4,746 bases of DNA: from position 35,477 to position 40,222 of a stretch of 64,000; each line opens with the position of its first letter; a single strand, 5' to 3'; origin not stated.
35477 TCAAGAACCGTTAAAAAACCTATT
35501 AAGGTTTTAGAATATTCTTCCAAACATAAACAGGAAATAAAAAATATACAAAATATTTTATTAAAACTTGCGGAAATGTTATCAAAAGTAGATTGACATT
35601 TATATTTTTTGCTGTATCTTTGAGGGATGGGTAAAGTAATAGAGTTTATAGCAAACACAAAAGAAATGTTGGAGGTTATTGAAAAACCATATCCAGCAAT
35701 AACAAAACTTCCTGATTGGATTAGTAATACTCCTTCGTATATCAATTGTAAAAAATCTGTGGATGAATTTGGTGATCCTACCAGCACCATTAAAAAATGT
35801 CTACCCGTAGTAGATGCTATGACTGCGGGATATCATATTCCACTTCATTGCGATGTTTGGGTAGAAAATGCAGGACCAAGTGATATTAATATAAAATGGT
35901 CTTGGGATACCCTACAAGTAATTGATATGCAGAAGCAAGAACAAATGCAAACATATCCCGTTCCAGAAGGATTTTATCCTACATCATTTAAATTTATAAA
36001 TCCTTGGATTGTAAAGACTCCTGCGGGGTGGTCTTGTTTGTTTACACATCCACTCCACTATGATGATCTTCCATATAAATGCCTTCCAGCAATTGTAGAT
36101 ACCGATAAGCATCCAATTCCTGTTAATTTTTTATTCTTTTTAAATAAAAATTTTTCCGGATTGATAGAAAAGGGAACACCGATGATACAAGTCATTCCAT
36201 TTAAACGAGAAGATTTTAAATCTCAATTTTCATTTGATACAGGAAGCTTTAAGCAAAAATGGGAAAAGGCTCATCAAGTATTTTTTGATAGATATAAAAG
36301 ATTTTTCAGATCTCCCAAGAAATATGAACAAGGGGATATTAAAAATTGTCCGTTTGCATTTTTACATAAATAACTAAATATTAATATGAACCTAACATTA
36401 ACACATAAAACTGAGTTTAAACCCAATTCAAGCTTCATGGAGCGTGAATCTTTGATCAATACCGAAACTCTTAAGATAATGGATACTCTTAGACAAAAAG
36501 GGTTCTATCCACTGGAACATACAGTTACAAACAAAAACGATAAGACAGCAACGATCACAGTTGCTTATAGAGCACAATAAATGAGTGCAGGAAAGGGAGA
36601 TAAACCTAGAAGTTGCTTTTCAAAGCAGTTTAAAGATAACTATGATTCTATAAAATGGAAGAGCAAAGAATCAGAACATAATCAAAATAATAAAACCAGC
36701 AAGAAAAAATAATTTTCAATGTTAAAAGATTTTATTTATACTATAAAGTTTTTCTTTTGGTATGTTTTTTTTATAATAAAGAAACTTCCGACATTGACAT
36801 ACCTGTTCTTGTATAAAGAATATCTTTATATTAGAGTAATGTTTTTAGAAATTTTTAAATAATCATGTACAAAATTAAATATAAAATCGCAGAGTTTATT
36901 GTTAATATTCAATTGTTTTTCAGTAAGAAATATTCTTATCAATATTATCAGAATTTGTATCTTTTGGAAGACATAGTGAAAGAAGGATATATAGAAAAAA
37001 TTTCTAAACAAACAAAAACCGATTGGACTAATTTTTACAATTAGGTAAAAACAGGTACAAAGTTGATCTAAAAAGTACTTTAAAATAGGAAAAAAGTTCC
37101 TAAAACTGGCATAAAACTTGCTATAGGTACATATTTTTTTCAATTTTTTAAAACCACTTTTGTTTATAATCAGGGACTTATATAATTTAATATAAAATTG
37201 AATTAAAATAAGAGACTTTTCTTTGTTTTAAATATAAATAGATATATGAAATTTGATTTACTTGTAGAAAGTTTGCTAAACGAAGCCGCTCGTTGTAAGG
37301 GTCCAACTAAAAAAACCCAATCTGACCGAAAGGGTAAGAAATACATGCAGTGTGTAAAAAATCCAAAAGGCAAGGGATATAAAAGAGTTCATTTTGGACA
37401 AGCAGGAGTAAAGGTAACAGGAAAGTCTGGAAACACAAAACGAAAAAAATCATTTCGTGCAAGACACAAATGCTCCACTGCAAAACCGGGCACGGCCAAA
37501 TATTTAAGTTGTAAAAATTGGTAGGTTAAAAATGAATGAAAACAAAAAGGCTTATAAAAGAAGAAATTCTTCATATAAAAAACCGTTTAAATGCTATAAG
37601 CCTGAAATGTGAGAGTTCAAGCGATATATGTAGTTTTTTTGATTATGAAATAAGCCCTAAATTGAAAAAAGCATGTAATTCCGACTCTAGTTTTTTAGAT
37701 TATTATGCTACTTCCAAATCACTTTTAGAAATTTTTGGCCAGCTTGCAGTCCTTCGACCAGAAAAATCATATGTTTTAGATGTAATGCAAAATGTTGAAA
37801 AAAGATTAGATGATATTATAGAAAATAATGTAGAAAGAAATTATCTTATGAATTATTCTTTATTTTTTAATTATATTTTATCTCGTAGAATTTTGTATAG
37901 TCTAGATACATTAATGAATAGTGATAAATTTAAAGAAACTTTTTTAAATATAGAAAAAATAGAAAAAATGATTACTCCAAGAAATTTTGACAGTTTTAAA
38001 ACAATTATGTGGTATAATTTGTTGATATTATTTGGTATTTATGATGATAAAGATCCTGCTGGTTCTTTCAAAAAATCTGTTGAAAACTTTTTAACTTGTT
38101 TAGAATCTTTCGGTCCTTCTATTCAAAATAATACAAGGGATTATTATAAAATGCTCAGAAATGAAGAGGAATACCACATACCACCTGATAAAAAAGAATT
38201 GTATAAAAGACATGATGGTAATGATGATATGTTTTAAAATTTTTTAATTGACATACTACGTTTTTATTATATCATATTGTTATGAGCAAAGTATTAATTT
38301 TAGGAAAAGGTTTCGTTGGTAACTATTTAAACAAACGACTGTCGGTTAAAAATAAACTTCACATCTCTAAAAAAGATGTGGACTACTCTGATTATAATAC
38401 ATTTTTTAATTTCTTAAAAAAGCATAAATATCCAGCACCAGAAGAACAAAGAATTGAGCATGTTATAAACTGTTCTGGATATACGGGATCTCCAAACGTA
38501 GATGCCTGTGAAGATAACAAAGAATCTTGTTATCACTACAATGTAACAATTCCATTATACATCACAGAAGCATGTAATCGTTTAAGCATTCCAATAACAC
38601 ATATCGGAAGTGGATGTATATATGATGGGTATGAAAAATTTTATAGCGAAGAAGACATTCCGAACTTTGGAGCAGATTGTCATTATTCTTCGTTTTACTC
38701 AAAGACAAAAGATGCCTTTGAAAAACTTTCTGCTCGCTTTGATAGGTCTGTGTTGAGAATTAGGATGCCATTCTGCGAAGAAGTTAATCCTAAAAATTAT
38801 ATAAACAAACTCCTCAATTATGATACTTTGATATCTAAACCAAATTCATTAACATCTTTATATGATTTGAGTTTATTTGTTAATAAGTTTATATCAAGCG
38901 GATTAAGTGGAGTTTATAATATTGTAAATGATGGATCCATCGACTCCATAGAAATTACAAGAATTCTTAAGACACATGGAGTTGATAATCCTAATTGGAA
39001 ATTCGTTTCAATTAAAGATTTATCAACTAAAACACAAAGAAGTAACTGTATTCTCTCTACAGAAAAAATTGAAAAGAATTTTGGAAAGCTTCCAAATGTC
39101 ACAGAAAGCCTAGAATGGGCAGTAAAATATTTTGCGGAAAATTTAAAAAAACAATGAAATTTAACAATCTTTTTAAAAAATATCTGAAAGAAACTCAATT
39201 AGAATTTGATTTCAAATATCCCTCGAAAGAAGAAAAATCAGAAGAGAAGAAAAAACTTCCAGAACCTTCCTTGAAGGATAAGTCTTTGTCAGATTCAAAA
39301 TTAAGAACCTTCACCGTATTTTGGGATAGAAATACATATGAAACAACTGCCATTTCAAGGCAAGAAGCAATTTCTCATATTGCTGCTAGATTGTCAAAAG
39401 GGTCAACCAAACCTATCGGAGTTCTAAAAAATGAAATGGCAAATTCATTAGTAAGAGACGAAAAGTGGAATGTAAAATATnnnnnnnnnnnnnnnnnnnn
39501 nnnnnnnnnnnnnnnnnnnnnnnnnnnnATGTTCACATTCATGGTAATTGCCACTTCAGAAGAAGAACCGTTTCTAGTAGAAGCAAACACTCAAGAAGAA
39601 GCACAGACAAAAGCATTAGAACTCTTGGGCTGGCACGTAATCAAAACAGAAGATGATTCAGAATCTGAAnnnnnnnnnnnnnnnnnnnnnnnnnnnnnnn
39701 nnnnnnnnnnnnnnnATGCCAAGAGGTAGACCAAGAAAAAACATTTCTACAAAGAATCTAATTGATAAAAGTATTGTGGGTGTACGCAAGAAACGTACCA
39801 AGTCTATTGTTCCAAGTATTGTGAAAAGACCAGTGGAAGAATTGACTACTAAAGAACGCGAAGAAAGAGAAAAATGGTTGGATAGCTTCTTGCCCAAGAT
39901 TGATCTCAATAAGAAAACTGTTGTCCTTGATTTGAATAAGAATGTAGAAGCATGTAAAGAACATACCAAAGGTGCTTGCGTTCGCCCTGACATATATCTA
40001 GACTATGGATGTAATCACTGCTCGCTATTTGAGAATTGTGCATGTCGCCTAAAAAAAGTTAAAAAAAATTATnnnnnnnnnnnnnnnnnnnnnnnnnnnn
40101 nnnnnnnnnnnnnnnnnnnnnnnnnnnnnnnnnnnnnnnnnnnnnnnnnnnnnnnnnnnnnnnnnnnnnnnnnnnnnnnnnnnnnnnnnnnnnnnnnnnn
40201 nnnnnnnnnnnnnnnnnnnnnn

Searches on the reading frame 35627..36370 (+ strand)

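Call 29: search_protein_families(library=phrogs, proteins=[window:35627-36370:+], max_evalue=0.00001)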
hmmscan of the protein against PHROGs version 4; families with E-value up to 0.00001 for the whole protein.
window:35627-36370:+ (248 aa): 1 family
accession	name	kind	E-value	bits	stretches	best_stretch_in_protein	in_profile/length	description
phrog_7084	-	unknown function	2e-44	152.9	1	3-233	3-232/240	-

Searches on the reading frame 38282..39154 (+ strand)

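Call 29: search_protein_families(library=phrogs, proteins=[window:38282-39154:+], max_evalue=0.00001)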
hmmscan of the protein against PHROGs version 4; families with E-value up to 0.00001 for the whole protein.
window:38282-39154:+ (291 aa): 1 family
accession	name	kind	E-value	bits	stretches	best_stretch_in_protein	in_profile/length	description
phrog_540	-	DNA, RNA and nucleotide metabolism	8e-09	35.4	1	1-150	292-441/715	nucleotide-sugar epimerase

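Call 56: search_protein_families(library=pfam, proteins=[window:38282-39154:+], max_evalue=0.1)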
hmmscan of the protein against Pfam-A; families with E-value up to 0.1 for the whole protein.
window:38282-39154:+ (291 aa): 2 families
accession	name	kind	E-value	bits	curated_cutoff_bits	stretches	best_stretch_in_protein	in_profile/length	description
PF04321.23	RmlD_sub_bind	-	4.1e-17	62.6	27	1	3-280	2-281/287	RmlD substrate binding domain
PF01370.27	Epimerase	-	5.1e-08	33.1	20.9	1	5-156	2-159/240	NAD dependent epimerase/dehydratase family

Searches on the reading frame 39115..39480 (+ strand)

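Call 29: search_protein_families(library=phrogs, proteins=[window:39115-39480:+], max_evalue=0.00001)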
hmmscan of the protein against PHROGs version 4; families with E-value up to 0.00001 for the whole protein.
window:39115-39480:+ (122 aa): 0 families

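Call 56: search_protein_families(library=pfam, proteins=[window:39115-39480:+], max_evalue=0.1)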
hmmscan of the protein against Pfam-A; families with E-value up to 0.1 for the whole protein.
window:39115-39480:+ (122 aa): 1 family
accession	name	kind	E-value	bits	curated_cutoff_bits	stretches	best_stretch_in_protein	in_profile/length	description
PF11672.13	DUF3268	-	0.061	14.1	28.4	1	41-114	44-116/121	zinc-finger-containing domain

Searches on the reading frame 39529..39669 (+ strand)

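Call 56: search_protein_families(library=pfam, proteins=[window:39529-39669:+], max_evalue=0.1)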
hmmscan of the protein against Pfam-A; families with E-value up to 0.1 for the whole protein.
window:39529-39669:+ (47 aa): 1 family
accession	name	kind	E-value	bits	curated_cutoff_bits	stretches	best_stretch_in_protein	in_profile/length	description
PF07129.17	DUF1381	-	0.092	12.8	27.2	0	12-28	26-42/44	Protein of unknown function (DUF1381)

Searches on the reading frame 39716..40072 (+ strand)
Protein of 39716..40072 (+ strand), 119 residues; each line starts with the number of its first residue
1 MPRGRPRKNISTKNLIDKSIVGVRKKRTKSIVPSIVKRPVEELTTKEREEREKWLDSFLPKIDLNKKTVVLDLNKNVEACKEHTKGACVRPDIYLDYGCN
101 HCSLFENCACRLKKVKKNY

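Call 20: find_related_loci(query=window:39716-40072:+, collection=viral_contigs, flank=3000)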
Query window:39716-40072:+ (119 aa) in viral_contigs; peptide patterns used: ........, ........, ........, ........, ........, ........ (x = any residue, [..] = any of these).
45 stretches matched a pattern; 2 encode a relative of the query (tblastn E <= 1e-3); 2 distinct loci.
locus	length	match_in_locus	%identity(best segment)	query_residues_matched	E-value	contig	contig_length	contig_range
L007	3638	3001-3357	94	1-119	4e-75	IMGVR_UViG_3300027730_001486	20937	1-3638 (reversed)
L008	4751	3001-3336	76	1-112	4e-57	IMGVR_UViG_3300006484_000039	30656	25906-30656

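Call 23: find_related_loci(query=A1, collection=metagenome_contigs, flank=2500)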
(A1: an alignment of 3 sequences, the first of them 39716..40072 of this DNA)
Query A1 (119 aa) in metagenome_contigs; peptide patterns used: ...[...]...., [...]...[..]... (x = any residue, [..] = any of these).
599 stretches matched a pattern, but none encodes a relative of the query by tblastn (E <= 1e-3).

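Call 29: search_protein_families(library=phrogs, proteins=[window:39716-40072:+], max_evalue=0.00001)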
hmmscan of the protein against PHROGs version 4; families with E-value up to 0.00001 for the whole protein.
window:39716-40072:+ (119 aa): 0 families

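Call 56: search_protein_families(library=pfam, proteins=[window:39716-40072:+], max_evalue=0.1)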
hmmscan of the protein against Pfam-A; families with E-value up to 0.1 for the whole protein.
window:39716-40072:+ (119 aa): 1 family
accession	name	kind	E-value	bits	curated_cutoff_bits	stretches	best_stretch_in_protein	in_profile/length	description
PF02178.24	AT_hook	-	0.047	14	17.4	1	2-11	3-12/13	AT hook motif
